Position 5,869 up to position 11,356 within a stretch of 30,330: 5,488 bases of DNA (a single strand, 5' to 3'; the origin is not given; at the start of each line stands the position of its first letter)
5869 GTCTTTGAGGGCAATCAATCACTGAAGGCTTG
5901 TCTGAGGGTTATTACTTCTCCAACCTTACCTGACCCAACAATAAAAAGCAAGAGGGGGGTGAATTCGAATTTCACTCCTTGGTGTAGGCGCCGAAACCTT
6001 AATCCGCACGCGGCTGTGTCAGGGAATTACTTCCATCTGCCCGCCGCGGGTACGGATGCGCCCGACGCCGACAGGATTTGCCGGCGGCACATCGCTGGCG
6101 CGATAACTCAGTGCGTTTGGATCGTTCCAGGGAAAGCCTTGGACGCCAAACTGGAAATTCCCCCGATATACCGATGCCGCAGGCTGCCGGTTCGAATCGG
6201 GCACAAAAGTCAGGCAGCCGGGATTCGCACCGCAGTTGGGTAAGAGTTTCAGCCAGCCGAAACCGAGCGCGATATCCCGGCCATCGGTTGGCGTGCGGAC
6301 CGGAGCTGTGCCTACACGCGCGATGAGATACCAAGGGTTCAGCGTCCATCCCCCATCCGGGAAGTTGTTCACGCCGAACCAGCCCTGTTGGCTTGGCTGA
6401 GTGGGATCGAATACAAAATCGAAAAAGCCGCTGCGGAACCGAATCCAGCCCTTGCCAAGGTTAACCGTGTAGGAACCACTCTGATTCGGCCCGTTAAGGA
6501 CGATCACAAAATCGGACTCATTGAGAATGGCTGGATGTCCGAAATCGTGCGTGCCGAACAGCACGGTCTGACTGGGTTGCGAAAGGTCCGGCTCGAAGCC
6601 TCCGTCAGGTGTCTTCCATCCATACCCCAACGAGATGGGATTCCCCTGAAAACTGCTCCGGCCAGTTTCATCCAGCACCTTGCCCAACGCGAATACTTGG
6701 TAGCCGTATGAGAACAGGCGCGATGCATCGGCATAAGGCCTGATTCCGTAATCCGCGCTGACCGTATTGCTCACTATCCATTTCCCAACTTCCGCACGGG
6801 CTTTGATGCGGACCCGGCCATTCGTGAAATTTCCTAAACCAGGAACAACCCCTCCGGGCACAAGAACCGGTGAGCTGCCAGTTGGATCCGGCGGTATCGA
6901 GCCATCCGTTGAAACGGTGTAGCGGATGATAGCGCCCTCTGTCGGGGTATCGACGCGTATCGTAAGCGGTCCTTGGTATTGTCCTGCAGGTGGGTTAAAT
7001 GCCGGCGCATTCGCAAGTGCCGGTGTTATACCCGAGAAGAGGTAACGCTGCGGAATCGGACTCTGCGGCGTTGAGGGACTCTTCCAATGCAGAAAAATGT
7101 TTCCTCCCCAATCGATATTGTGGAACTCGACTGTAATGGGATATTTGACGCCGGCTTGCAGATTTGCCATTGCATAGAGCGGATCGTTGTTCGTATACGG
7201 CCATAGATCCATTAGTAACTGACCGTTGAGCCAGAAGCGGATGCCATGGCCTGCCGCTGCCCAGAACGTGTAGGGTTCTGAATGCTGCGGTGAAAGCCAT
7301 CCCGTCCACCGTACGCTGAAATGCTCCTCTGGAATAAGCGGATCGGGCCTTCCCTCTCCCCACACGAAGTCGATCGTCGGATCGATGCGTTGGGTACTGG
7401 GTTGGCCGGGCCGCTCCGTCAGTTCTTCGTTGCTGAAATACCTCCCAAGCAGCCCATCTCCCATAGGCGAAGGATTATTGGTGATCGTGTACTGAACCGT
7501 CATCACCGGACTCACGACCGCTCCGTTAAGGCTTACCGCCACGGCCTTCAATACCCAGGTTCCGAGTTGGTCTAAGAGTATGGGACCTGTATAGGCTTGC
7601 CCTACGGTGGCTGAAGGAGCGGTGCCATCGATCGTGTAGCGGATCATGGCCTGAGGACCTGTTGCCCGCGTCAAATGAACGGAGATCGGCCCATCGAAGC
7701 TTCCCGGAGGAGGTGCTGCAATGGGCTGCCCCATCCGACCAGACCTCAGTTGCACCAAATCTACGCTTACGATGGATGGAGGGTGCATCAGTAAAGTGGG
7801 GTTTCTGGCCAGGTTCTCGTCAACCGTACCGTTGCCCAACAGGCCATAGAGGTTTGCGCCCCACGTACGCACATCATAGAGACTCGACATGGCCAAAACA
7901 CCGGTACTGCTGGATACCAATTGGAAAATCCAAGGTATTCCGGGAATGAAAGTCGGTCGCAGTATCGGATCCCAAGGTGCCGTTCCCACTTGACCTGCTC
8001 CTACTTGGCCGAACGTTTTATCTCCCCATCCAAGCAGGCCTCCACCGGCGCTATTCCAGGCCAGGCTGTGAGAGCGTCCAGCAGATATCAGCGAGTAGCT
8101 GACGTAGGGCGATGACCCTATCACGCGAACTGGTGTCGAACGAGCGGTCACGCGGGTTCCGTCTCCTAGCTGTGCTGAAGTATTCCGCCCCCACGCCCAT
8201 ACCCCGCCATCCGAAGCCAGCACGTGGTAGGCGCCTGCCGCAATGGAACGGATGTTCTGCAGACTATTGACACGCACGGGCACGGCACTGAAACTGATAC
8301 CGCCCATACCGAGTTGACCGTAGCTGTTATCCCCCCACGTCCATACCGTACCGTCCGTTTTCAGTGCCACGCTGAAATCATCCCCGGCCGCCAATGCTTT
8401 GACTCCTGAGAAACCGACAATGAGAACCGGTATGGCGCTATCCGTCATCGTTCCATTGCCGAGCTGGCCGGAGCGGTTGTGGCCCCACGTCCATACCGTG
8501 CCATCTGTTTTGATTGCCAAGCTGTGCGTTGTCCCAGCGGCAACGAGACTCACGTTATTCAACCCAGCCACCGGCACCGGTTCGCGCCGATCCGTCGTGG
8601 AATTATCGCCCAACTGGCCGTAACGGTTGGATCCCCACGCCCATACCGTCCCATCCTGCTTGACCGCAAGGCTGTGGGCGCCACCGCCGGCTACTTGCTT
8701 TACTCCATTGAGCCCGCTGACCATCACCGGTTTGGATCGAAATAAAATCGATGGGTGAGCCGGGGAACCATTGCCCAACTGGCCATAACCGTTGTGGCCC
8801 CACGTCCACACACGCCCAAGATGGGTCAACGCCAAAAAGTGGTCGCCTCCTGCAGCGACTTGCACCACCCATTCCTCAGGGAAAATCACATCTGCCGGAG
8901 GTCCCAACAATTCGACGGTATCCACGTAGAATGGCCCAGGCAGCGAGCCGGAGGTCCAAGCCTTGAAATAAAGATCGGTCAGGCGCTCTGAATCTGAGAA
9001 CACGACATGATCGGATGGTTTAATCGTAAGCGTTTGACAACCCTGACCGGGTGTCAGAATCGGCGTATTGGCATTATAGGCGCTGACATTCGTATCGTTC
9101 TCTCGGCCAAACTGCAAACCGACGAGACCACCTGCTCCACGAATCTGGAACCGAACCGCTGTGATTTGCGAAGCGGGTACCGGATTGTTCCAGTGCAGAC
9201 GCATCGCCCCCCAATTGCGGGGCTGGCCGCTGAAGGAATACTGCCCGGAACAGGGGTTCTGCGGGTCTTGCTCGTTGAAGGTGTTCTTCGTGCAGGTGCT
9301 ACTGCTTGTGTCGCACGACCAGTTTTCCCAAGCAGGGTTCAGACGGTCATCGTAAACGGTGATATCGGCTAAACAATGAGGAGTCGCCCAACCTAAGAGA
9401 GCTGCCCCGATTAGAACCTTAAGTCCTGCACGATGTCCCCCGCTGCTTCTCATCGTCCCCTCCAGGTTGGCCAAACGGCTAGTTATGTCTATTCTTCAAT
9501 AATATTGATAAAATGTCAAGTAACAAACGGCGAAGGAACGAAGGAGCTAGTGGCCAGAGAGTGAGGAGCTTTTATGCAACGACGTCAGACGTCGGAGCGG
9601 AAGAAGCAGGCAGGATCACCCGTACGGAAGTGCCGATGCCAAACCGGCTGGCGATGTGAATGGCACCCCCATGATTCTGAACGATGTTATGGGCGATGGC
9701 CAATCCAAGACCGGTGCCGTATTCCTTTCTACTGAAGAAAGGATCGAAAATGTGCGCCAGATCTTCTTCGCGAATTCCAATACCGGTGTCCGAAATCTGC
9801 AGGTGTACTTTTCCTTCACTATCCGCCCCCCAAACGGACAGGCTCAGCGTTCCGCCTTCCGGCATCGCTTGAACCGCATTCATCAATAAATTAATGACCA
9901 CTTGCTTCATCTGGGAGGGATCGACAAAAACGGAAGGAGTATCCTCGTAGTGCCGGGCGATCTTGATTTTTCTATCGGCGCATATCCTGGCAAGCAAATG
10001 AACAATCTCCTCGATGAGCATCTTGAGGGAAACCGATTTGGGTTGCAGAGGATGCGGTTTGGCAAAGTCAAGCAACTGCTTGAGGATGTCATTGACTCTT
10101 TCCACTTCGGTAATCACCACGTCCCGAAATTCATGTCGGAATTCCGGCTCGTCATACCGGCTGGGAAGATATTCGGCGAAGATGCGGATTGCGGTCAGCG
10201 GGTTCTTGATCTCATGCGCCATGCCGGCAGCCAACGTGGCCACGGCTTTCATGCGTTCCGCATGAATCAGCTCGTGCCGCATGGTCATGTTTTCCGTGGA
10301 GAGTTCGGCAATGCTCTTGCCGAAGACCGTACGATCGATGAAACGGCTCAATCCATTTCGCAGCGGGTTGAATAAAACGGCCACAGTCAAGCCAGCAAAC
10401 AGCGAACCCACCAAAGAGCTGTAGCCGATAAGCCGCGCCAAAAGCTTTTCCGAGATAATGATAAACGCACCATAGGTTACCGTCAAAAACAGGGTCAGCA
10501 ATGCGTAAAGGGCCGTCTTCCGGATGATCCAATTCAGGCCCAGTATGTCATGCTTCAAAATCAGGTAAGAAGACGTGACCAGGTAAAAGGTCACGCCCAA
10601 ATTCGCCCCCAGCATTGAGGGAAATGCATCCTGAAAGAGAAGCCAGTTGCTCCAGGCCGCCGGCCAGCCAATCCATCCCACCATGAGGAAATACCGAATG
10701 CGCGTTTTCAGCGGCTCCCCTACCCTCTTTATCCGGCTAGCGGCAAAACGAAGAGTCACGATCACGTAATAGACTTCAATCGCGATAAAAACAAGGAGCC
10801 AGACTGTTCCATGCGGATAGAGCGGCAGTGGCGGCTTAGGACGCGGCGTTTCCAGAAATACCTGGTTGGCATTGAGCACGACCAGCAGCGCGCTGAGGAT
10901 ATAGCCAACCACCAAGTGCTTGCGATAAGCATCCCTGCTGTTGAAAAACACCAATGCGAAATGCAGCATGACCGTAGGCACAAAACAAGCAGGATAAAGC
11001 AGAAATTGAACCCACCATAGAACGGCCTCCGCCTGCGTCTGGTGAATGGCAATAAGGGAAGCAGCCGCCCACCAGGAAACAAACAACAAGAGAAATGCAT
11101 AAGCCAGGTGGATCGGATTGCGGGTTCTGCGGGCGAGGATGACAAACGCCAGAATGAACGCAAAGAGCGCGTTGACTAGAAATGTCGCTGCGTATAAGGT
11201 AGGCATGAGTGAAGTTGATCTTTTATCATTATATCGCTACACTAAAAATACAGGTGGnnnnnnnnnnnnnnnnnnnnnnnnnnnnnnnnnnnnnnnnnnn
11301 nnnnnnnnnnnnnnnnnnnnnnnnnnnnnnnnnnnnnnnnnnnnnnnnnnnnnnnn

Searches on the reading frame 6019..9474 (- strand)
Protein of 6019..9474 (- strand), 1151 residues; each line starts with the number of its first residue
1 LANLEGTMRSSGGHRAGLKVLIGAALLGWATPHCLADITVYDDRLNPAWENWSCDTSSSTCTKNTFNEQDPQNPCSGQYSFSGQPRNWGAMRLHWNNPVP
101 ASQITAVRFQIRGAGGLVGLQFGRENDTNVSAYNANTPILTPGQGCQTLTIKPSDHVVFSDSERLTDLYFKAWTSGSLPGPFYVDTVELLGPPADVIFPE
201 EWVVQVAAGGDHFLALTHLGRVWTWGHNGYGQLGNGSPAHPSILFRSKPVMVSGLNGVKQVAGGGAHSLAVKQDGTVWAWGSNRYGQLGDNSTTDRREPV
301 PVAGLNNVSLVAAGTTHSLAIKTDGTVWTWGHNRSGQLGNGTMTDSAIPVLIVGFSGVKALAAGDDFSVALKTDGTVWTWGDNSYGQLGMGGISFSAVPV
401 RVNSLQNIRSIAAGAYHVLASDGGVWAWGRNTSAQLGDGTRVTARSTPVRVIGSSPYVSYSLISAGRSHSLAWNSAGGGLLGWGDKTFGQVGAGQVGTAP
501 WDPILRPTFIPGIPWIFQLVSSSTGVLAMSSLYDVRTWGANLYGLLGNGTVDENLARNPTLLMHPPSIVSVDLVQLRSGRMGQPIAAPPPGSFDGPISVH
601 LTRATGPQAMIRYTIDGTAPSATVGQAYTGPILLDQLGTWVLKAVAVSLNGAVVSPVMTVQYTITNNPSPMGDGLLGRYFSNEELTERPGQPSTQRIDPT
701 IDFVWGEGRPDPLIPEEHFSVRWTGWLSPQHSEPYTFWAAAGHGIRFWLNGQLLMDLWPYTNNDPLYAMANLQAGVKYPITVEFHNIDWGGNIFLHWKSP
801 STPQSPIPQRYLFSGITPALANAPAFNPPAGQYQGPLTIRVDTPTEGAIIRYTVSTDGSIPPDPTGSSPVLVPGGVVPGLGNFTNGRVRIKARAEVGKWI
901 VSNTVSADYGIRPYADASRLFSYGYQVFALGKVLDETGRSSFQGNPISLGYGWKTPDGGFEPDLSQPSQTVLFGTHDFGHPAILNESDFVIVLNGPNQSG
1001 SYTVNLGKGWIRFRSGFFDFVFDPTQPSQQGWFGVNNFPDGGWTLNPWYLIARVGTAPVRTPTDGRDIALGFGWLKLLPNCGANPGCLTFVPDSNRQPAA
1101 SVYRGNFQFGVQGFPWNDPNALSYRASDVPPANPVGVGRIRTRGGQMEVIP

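Call 8: search_protein_families(library=pfam, proteins=[window:6019-9474:-], max_evalue=0.01)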
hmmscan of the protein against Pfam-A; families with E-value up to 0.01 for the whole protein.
window:6019-9474:- (1151 aa): 7 families
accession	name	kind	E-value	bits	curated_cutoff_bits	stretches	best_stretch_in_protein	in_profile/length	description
PF25390.1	WD40_RLD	-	9.2e-82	275.7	150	2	197-352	189-345/363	RCC1-like domain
PF00415.24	RCC1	-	1.1e-74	247.2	21.7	5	274-321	1-50/50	Regulator of chromosome condensation (RCC1) repeat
PF13540.12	RCC1_2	-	1.6e-51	171.3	22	5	358-387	1-30/30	Regulator of chromosome condensation (RCC1) repeat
PF07691.17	PA14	-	2.8e-19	69.8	24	1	674-808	4-144/147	PA14 domain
PF13290.12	CHB_HEX_C_1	-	2.6e-16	59.7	22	2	588-651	1-60/67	Chitobiase/beta-hexosaminidase C-terminal domain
PF13287.12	Fn3_assoc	-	6.1e-10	39.5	23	1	601-661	3-58/59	Fn3 associated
PF25384.1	Alsin_RLD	-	2e-09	37.7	100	0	203-236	277-310/405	Alsin RCC1-like domain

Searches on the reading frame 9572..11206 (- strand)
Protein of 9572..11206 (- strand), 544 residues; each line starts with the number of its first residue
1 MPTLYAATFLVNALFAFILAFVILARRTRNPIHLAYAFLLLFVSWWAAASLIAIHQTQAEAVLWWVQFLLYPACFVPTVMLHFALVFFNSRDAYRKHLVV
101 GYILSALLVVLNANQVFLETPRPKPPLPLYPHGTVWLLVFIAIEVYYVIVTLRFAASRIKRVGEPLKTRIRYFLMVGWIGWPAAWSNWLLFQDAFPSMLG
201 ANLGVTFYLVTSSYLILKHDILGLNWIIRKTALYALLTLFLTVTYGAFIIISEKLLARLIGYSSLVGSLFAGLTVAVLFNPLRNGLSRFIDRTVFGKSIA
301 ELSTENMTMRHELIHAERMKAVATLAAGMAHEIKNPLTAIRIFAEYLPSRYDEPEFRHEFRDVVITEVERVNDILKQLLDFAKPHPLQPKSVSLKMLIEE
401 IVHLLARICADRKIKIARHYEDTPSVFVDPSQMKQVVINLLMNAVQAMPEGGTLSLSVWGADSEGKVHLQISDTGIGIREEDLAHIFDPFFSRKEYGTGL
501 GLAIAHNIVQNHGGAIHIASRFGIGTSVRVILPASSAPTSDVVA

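Call 8: search_protein_families(library=pfam, proteins=[window:9572-11206:-], max_evalue=0.01)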
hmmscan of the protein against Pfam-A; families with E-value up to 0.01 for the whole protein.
window:9572-11206:- (544 aa): 4 families
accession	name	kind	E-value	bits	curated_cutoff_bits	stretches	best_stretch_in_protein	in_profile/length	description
PF02518.31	HATPase_c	-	1.2e-26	93.7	26.4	1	429-534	2-109/111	Histidine kinase-, DNA gyrase B-, and HSP90-like ATPase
PF00512.31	HisKA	-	1.7e-14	54.1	26.9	1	324-384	4-63/66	His Kinase A (phospho-acceptor) domain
PF16927.11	HisKA_7TM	-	5.4e-09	36.7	28.6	1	10-216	3-214/224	N-terminal 7TM region of histidine kinase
PF10090.15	HPTransfase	-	0.0023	18.1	22.9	1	400-472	3-69/123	Histidine phosphotransferase C-terminal domain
